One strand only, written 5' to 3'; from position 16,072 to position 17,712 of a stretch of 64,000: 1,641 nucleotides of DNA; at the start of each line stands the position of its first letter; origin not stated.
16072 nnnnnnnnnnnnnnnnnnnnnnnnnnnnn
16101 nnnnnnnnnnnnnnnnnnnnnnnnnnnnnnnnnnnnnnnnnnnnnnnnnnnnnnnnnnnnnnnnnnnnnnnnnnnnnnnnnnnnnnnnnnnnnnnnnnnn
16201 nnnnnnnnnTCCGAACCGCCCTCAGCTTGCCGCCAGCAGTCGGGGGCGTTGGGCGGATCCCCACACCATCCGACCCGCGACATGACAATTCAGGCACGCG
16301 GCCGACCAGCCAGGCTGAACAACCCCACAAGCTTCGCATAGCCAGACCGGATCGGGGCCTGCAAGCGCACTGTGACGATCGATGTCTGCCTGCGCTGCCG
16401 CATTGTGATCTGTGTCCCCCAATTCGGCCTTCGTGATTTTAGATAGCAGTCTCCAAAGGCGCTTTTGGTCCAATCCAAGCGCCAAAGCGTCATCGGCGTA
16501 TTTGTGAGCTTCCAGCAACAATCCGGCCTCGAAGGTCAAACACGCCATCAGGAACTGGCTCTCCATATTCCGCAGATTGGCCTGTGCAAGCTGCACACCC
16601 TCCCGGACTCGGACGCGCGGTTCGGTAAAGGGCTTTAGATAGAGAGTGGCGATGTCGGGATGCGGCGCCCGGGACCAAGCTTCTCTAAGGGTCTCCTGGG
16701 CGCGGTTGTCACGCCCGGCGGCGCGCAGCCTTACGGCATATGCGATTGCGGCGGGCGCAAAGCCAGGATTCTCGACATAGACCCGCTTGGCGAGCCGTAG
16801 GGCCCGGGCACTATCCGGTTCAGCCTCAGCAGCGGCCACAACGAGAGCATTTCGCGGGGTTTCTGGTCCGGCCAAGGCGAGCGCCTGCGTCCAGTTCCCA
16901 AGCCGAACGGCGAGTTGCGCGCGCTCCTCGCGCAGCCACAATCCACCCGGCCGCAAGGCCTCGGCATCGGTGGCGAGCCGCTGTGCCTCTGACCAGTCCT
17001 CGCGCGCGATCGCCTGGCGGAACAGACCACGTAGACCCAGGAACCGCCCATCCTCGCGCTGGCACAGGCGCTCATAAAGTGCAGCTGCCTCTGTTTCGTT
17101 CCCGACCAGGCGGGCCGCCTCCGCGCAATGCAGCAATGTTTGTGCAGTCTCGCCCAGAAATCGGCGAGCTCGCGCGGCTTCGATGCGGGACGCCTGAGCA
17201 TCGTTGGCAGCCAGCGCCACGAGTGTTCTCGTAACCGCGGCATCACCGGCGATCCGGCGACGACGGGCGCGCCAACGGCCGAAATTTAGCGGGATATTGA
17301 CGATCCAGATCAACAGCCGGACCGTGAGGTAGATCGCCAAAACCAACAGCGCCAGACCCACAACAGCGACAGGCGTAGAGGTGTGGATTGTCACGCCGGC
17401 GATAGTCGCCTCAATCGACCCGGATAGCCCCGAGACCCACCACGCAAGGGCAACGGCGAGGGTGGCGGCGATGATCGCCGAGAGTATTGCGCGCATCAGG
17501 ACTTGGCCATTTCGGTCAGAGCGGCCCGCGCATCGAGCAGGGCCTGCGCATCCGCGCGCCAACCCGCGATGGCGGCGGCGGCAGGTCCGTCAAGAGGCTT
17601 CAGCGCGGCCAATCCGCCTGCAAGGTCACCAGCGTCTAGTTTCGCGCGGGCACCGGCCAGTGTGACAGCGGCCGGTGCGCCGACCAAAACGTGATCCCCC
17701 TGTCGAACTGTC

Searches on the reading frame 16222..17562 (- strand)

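Call 71: search_protein_families(library=pfam, proteins=[window:16222-17562:-], max_evalue=0.00001)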
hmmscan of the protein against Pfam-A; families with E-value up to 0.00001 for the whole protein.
window:16222-17562:- (446 aa): 1 family
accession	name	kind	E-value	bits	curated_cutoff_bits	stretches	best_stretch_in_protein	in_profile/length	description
PF07219.19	HemY_N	-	2.7e-16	60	31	1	53-152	6-105/107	HemY protein N-terminus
